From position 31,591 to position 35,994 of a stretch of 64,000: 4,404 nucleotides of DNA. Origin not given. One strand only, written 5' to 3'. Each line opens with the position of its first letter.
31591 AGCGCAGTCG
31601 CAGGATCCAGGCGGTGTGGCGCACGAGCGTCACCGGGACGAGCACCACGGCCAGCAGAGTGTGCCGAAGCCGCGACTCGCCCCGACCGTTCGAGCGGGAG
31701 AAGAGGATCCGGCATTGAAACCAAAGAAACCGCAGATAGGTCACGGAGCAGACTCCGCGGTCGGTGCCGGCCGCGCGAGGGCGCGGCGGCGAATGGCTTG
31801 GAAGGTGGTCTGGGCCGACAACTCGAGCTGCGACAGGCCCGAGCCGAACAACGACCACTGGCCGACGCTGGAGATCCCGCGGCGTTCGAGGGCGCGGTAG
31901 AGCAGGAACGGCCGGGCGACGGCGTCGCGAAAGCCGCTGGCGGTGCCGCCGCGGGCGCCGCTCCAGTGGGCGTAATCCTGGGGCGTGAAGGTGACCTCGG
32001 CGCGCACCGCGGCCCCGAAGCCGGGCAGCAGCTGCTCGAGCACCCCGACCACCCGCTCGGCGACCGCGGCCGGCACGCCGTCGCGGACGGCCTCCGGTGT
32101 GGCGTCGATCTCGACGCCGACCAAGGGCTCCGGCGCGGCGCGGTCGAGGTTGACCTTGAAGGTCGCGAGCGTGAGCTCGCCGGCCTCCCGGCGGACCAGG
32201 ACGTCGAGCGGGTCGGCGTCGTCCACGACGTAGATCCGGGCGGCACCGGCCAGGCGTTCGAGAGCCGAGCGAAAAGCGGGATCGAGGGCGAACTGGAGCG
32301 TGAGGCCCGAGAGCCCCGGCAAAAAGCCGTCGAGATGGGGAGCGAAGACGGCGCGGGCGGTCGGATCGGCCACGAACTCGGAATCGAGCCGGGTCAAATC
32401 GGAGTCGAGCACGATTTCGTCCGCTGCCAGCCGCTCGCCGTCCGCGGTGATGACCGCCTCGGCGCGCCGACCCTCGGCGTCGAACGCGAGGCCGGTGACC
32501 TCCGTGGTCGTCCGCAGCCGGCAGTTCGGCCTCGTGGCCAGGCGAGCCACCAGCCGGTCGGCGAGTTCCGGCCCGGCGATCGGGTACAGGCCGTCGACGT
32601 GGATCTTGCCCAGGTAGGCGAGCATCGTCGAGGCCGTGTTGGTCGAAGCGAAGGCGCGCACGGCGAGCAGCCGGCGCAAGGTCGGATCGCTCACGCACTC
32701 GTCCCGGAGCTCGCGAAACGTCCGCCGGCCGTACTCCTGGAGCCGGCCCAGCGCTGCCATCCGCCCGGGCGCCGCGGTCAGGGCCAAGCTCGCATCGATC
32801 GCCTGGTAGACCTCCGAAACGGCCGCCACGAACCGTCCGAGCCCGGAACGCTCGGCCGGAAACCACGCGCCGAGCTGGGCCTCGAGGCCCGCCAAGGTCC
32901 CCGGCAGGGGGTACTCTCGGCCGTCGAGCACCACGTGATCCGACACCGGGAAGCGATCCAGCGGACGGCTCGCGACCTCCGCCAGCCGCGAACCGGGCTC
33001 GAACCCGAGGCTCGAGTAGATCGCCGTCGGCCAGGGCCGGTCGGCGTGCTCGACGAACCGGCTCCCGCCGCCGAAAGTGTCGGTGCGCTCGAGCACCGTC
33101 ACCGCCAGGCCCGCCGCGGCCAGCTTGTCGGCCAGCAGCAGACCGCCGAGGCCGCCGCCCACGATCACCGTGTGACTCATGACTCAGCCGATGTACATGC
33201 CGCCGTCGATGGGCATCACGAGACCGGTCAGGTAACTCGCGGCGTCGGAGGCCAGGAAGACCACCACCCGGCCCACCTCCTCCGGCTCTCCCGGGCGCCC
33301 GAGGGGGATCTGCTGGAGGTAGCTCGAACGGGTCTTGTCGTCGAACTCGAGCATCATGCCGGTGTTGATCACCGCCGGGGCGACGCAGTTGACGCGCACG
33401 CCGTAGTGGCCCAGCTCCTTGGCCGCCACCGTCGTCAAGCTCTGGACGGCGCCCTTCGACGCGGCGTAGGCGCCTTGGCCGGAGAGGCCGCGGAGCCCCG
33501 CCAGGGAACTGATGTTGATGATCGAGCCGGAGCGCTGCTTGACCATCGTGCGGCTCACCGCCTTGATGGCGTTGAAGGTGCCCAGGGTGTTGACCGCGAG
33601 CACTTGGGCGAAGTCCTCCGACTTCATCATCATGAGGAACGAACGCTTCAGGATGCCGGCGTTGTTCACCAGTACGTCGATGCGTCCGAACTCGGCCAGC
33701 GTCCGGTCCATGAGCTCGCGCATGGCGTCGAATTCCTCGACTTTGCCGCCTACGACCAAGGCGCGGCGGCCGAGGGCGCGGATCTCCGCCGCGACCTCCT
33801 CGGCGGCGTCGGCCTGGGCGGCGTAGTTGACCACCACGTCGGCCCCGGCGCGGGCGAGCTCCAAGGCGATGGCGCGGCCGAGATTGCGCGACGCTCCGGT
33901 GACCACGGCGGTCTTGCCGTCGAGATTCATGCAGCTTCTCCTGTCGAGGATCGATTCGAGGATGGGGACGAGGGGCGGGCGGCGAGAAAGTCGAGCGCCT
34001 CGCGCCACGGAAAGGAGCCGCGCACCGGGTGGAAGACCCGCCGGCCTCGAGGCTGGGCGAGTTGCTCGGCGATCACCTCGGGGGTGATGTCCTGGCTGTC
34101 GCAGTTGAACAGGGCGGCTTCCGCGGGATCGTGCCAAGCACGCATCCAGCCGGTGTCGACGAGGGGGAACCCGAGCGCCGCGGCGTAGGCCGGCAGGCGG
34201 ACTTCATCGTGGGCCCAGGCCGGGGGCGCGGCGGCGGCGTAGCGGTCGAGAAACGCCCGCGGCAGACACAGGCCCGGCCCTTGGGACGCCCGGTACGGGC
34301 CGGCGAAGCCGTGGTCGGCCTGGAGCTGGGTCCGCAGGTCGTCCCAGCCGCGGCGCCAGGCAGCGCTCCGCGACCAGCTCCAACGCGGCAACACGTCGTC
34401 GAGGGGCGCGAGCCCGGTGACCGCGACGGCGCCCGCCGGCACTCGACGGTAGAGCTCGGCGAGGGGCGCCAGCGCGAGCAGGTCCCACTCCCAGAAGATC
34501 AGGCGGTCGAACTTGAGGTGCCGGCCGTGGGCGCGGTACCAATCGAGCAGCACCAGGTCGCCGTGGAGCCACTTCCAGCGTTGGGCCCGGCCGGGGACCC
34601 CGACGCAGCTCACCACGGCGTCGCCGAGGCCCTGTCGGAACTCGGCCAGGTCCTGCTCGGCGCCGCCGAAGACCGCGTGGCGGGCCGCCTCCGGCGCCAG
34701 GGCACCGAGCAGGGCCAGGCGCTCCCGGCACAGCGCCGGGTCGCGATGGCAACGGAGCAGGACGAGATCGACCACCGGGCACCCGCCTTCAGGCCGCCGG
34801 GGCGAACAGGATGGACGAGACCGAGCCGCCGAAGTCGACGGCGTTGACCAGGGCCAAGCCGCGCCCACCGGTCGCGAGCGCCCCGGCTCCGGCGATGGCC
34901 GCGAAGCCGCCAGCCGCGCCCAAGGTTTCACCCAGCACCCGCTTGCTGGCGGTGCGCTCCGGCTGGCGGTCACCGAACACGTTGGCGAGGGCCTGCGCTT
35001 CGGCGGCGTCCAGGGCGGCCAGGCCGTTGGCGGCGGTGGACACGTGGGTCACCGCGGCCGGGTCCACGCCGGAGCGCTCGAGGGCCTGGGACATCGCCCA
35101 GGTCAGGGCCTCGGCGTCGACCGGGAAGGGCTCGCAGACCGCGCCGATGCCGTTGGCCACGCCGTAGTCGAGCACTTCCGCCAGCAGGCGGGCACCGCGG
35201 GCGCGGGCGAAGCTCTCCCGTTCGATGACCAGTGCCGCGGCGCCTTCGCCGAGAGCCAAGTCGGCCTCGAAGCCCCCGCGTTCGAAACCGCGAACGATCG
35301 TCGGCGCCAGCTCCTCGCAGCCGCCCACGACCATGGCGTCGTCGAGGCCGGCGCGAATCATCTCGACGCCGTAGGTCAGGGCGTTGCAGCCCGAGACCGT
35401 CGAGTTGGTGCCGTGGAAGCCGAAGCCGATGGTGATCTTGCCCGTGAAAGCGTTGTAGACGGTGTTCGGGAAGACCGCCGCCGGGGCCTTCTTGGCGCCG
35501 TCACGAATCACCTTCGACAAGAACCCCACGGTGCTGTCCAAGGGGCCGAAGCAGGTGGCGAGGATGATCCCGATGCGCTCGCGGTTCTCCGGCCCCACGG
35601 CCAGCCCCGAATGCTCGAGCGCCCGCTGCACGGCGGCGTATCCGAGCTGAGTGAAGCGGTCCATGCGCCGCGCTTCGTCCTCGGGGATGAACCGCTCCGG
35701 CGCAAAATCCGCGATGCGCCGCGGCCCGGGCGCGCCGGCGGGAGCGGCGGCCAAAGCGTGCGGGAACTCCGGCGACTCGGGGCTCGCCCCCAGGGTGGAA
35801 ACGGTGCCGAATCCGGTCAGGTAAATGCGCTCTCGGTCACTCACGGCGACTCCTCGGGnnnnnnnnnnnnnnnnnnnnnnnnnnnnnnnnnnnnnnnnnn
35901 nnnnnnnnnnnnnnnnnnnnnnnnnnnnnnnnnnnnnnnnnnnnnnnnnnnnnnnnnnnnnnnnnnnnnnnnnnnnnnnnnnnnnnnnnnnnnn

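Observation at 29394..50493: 21-kb translationally coupled cluster: specialised acyl-ACP synthesis plus GT2/PIG-L deacetylase plus BtrH-like acyltransferases plus Lol-like export. Candidate novel N-acyl aminosugar glycolipid or outer-membrane lipid pathway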

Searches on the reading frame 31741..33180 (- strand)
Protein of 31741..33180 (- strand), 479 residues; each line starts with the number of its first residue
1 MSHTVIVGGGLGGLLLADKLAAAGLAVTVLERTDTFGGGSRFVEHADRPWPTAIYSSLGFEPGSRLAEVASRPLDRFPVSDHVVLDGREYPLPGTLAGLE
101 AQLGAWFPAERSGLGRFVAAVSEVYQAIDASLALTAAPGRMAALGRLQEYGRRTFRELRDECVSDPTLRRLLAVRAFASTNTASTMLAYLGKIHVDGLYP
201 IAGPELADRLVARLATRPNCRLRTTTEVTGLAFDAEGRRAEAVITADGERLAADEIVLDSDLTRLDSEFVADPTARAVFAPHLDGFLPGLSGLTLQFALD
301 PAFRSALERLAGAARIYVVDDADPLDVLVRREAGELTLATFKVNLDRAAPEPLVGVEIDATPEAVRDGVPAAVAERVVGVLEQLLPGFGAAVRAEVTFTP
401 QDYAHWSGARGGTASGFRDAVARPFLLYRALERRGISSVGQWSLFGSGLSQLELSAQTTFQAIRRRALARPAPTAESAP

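Call 7: search_protein_families(library=pfam, proteins=[window:31741-33180:-], max_evalue=0.01)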
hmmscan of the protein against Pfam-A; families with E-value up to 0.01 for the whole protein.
window:31741-33180:- (479 aa): 10 families
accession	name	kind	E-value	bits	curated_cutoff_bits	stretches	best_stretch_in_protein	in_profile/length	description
PF13450.12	NAD_binding_8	-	5.5e-08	33.4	21.9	1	6-47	1-42/68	NAD(P)-binding Rossmann-like domain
PF01494.25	FAD_binding_3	-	5.5e-06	26.3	22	1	3-36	3-36/349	FAD binding domain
PF07992.20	Pyr_redox_2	-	6.3e-06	26.3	26.1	1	3-36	144-177/291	Pyridine nucleotide-disulphide oxidoreductase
PF01593.30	Amino_oxidase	-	2.5e-05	24.2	19.8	0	11-38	1-28/443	Flavin containing amine oxidoreductase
PF00070.33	Pyr_redox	-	4.3e-05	24.4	22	1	3-37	1-35/82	Pyridine nucleotide-disulphide oxidoreductase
PF00890.30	FAD_binding_2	-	9.2e-05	22.2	20.4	1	4-42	2-40/414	FAD binding domain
PF01266.30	DAO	-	0.00035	20.6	27.9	0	4-411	2-312/353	FAD dependent oxidoreductase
PF13454.12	NAD_binding_9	-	0.00045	20.7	21.8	0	5-39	1-38/155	FAD-NAD(P)-binding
PF03486.20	HI0933_like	-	0.0043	17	50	0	3-37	2-36/244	HI0933-like protein Rossmann domain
PF01946.23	Thi4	-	0.0054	16.4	26.2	1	3-40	19-57/235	Thi4 family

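Call 9: search_protein_families(library=ncbifam, proteins=[window:31741-33180:-], max_evalue=0.001)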
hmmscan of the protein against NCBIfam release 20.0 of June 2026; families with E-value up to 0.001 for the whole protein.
window:31741-33180:- (479 aa): 17 families
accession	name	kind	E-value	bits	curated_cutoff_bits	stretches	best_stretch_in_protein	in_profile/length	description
TIGR02734.1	crtI_fam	subfamily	2.8e-18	65.9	238.1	2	4-43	1-40/504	phytoene desaturase family protein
NF045637.1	carotdesatCrtDProt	equivalog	3.7e-14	52.1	580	1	5-279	2-294/485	1-hydroxycarotenoid 3,4-desaturase CrtD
TIGR02730.1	carot_isom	equivalog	5.3e-07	28.8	586.9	0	4-130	3-138/493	carotenoid isomerase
NF005560.0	PRK07233.1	equivalog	5.9e-07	28.7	252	1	4-47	3-46/435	hypothetical protein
NF058655.1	CrtID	equivalog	9.7e-07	28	640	1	5-44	2-41/478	bifunctional phytoene desaturase/3,4-desaturase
TIGR03467.1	HpnE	equivalog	2.4e-06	27.1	283.05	1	5-46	2-43/430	hydroxysqualene dehydroxylase HpnE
NF004829.0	PRK06183.1-3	subfamily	3.9e-06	25.9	390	0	3-36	10-43/520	bifunctional 3-(3-hydroxy-phenyl)propionate/3-hydroxycinnamic acid hydroxylase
TIGR03197.1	MnmC_Cterm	equivalog_domain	1.8e-05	24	174.2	1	3-38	1-36/400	FAD-dependent 5-carboxymethylaminomethyl-2-thiouridine(34) oxidoreductase MnmC1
NF006002.0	PRK08132.1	subfamily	7.2e-05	21.3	416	1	4-48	28-72/552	FAD-dependent oxidoreductase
NF004833.1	PRK06185.1-1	subfamily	8.5e-05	21.4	488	0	4-36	5-37/403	FAD-dependent oxidoreductase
TIGR02733.1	desat_CrtD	equivalog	0.00022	20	549.7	0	3-39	3-39/492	C-3',4' desaturase CrtD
NF053556.1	prodigi_MAP_PigB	equivalog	0.00024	19.6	850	1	4-54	157-205/659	prodigiosin MAP biosynthesis oxidoreductase PigB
NF006021.0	PRK08163.1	equivalog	0.00037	19.6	459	0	3-37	7-41/398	3-hydroxybenzoate 6-monooxygenase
TIGR00292.1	TIGR00292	equivalog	0.00043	19.6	148.3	1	3-40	23-60/254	sulfide-dependent adenosine diphosphate thiazole synthase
TIGR01790.1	carotene-cycl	subfamily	0.00054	19.2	209.5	0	5-42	3-40/387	lycopene cyclase family protein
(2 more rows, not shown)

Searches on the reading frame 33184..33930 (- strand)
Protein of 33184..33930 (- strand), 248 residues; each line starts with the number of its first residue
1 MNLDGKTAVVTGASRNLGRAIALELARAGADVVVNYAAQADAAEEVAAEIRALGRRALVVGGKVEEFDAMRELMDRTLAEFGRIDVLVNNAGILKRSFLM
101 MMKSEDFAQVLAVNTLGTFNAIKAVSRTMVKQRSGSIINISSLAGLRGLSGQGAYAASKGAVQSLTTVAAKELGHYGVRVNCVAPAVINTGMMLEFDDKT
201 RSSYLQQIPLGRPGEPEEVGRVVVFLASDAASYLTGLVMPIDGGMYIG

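Call 7: search_protein_families(library=pfam, proteins=[window:33184-33930:-], max_evalue=0.01)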
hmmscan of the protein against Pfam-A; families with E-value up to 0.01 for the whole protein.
window:33184-33930:- (248 aa): 7 families
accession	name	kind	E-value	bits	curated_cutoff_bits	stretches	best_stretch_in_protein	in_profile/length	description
PF13561.12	adh_short_C2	-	9.9e-63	212.3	27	1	12-245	1-235/236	Enoyl-(Acyl carrier protein) reductase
PF00106.31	adh_short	-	2.2e-57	194.1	26.6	1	6-197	1-191/195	short chain dehydrogenase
PF08659.16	KR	-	3e-17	63.6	22.6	1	7-168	2-162/180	KR domain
PF01370.27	Epimerase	-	0.00011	22.2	20.9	1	9-142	2-115/240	NAD dependent epimerase/dehydratase family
PF02882.25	THF_DHG_CYH_C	-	0.00034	20.4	27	1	2-59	33-93/160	Tetrahydrofolate dehydrogenase/cyclohydrolase, NAD(P)-binding domain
PF02875.26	Mur_ligase_C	-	0.0012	20.2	28.4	1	28-88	10-73/127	Mur ligase, glutamate ligase domain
PF00291.31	PALP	-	0.0048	16.7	35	1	5-73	54-121/295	Pyridoxal-phosphate dependent enzyme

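Call 9: search_protein_families(library=ncbifam, proteins=[window:33184-33930:-], max_evalue=0.001)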
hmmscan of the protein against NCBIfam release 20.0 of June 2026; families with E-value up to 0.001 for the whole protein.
window:33184-33930:- (248 aa): 238 families (the best 25 are shown)
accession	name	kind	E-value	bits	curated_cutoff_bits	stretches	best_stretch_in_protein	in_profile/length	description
TIGR01830.1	3oxo_ACP_reduc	equivalog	1.7e-79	266.9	297.75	1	8-246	1-239/239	3-oxoacyl-[acyl-carrier-protein] reductase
NF005559.1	PRK07231.1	subfamily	6e-75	252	215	1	3-246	2-248/249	glucose 1-dehydrogenase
NF004197.0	PRK05653.1-1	equivalog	1.9e-72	243.9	332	1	2-247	4-248/249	3-oxoacyl-ACP reductase FabG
NF004198.0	PRK05653.1-3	equivalog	5.3e-71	239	296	1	3-247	5-248/248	3-oxoacyl-ACP reductase FabG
NF009466.0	PRK12826.1-2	subfamily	1.3e-64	218.1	222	1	6-246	4-245/248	3-oxoacyl-ACP reductase FabG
NF053807.1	RhamDHLra1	equivalog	2e-64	217.7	400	1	3-247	2-249/252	L-rhamnose 1-dehydrogenase Lra1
NF004199.0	PRK05653.1-4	equivalog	8.4e-64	215.5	301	1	1-247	1-247/247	3-oxoacyl-ACP reductase FabG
NF009464.0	PRK12824.1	subfamily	6.2e-62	209.5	269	1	6-247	3-244/245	3-oxoacyl-ACP reductase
NF052558.1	MBtsdlDhBudC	equivalog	2.7e-61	207.3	270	1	4-245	2-241/250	meso-2,3-butanediol dehydrogenase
NF053542.1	FlxB_rubin_SDR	equivalog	2.7e-61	207.3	340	1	6-245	1-239/239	flexirubin biosynthesis SDR family reductase FlxB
TIGR01829.1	AcAcCoA_reduct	subfamily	2.9e-61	207.2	302.1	1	6-247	1-242/242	acetoacetyl-CoA reductase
NF004818.0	PRK06172.1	equivalog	2.5e-60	204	336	1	1-245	3-250/253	SDR family oxidoreductase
NF004791.0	PRK06138.1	equivalog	2.5e-60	203.9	312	1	1-247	1-251/252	SDR family oxidoreductase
NF004200.0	PRK05653.1-5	equivalog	2.4e-59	200.8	273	1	6-245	3-241/242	3-oxoacyl-ACP reductase FabG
NF009384.0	PRK12743.1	equivalog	1e-58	198.6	264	1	6-246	7-248/258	SDR family oxidoreductase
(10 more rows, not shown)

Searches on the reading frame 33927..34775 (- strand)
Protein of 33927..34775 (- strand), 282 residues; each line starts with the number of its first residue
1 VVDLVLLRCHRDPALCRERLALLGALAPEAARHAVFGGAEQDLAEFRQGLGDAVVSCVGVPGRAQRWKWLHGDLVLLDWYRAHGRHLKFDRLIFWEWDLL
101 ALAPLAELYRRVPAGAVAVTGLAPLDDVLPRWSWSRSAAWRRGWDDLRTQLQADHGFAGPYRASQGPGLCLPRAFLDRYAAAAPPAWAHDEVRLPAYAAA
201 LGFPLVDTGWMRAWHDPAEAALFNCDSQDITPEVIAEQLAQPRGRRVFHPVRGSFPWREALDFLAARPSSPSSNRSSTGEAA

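Call 7: search_protein_families(library=pfam, proteins=[window:33927-34775:-], max_evalue=0.01)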
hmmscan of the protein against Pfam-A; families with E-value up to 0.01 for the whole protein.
window:33927-34775:- (282 aa): 0 families

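Call 9: search_protein_families(library=ncbifam, proteins=[window:33927-34775:-], max_evalue=0.001)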
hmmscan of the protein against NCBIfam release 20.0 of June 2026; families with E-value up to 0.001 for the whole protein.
window:33927-34775:- (282 aa): 0 families

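Call 33: search_solved_structures(query=window:33927-34775:-, max_evalue=10)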
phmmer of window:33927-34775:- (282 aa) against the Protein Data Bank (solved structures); distinct sequences matched with E-value up to 10: 0.

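Call 43: search_protein_families(library=pfam, proteins=[window:33927-34775:-], max_evalue=5)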
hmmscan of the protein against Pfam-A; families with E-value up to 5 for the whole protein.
window:33927-34775:- (282 aa): 0 families

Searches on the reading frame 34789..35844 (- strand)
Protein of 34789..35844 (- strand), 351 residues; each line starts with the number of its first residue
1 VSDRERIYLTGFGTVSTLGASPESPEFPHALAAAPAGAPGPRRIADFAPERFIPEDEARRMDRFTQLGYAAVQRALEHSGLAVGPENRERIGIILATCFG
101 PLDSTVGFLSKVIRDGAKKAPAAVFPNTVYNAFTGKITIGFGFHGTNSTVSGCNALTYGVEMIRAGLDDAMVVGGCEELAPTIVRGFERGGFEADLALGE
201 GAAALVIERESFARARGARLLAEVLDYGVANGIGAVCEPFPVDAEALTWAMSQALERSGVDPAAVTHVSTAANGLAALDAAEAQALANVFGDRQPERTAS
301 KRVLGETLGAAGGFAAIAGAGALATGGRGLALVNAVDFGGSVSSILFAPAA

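Call 7: search_protein_families(library=pfam, proteins=[window:34789-35844:-], max_evalue=0.01)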
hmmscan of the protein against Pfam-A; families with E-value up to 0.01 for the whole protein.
window:34789-35844:- (351 aa): 3 families
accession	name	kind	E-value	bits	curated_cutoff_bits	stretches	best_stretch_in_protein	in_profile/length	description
PF00109.32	ketoacyl-synt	-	6.7e-17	62.4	20.8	1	46-210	70-249/252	Beta-ketoacyl synthase, N-terminal domain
PF02801.28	Ketoacyl-synt_C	-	5.3e-13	49.5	20.8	1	221-324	1-108/119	Beta-ketoacyl synthase, C-terminal domain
PF00108.29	Thiolase_N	-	0.00018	21.4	26.4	0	149-180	85-116/260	Thiolase, N-terminal domain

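Call 9: search_protein_families(library=ncbifam, proteins=[window:34789-35844:-], max_evalue=0.001)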
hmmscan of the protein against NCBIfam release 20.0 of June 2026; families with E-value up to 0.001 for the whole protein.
window:34789-35844:- (351 aa): 17 families
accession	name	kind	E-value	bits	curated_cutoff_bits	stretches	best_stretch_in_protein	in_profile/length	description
TIGR03150.1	fabF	equivalog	2.3e-45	155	493.75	2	43-187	50-200/407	beta-ketoacyl-ACP synthase II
NF005589.0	PRK07314.1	subfamily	2.2e-41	142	387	2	43-186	53-202/413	beta-ketoacyl-ACP synthase II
NF004970.0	PRK06333.1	subfamily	1.5e-35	122.9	525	1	45-325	63-369/424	beta-ketoacyl-ACP synthase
NF006434.0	PRK08722.1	equivalog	6.4e-29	101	759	2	44-180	54-195/414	beta-ketoacyl-ACP synthase II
NF006587.0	PRK09116.1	equivalog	4.2e-28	98.2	470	2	196-319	229-348/408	beta-ketoacyl-ACP synthase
NF006274.0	PRK08439.1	equivalog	1.3e-27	96.7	621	2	196-324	228-353/406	beta-ketoacyl-ACP synthase II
NF058662.1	cispenta_AmcF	equivalog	1e-22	80.6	325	1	57-325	54-318/369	cispentacin biosynthesis acyltransferase subunit AmcF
NF005935.0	PRK07967.1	equivalog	9.3e-21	74.1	630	2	198-317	230-343/406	beta-ketoacyl-ACP synthase I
NF005916.1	PRK07910.1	equivalog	1.1e-17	64.1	560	1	195-323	237-364/418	KasA/KasB family beta-ketoacyl-ACP synthase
NF006618.0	PRK09185.1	subfamily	4.1e-17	62.3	407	1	58-323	65-339/394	beta-ketoacyl-ACP synthase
NF004618.0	PRK05952.1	equivalog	8.5e-17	61.1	455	1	151-317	149-326/384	beta-ketoacyl-ACP synthase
NF005490.0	PRK07103.1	equivalog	4.5e-16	58.9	445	1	198-318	239-355/414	polyketide beta-ketoacyl:acyl carrier protein synthase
NF005076.0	PRK06501.1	equivalog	9.8e-12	44.5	629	1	196-318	241-364/425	beta-ketoacyl-ACP synthase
NF005084.0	PRK06519.1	equivalog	1e-08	34.7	320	1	57-315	65-345/397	beta-ketoacyl-ACP synthase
NF041183.1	Pks2_ls1_myc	equivalog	4.8e-07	27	2400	1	197-316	235-354/2086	sulfolipid-1 biosynthesis phthioceranic/hydroxyphthioceranic acid synthase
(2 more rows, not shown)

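Call 41: search_solved_structures(query=window:34789-35844:-, max_evalue=0.001)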
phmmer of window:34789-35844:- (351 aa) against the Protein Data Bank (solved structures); distinct sequences matched with E-value up to 0.001: 76 (the best 60 are shown).
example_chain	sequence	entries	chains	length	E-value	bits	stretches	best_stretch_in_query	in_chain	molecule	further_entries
5sxo_A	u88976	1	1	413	3.7e-33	118.7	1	3-318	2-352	3-oxoacyl-[acyl-carrier-protein] synthase 2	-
3o04_A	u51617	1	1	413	1.5e-32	116.8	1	3-318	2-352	beta-keto-acyl carrier protein synthase II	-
1j3n_A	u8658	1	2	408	2e-28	103.2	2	196-326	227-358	3-oxoacyl-(acyl-carrier protein) synthase II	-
4ls6_A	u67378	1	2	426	3.1e-28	102.6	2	41-199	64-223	3-oxoacyl-[acyl-carrier-protein] synthase 2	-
2gqd_A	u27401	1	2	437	3.1e-28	102.5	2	182-322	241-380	3-oxoacyl-[acyl-carrier-protein] synthase 2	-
4ls5_A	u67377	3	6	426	2e-27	99.9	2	41-199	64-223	3-oxoacyl-[acyl-carrier-protein] synthase 2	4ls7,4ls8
4jrh_A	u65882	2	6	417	3.9e-27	98.9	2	45-187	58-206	3-oxoacyl-[acyl-carrier-protein] synthase 2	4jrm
4r8e_A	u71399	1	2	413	5.8e-27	98.4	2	43-187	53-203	3-oxoacyl-[acyl-carrier-protein] synthase 2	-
2alm_A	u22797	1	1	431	7e-27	98.1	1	5-320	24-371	3-oxoacyl-(acyl-carrier-protein) synthase II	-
4b7v_A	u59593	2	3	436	2.1e-26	96.6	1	43-322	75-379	3-OXOACYL-[ACYL-CARRIER-PROTEIN] SYNTHASE 2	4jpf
1ox0_A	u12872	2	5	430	2.1e-26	96.5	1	5-320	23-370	Beta ketoacyl-acyl carrier protein synthase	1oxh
8qm1_A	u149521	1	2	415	3e-26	96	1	43-322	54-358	3-oxoacyl-[acyl-carrier-protein] synthase 2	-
9s5h_B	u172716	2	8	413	3.4e-26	95.9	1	45-319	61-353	3-oxoacyl-(Acyl-carrier-protein) synthase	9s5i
6okg_A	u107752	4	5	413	5.3e-26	95.2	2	43-187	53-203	3-oxoacyl-[acyl-carrier-protein] synthase 2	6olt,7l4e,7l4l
1b3n_A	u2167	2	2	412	5.9e-26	95.1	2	43-187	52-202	PROTEIN (KETOACYL ACYL CARRIER PROTEIN SYNTHASE 2) | BETA-KETOACYL ACP SYNTHASE II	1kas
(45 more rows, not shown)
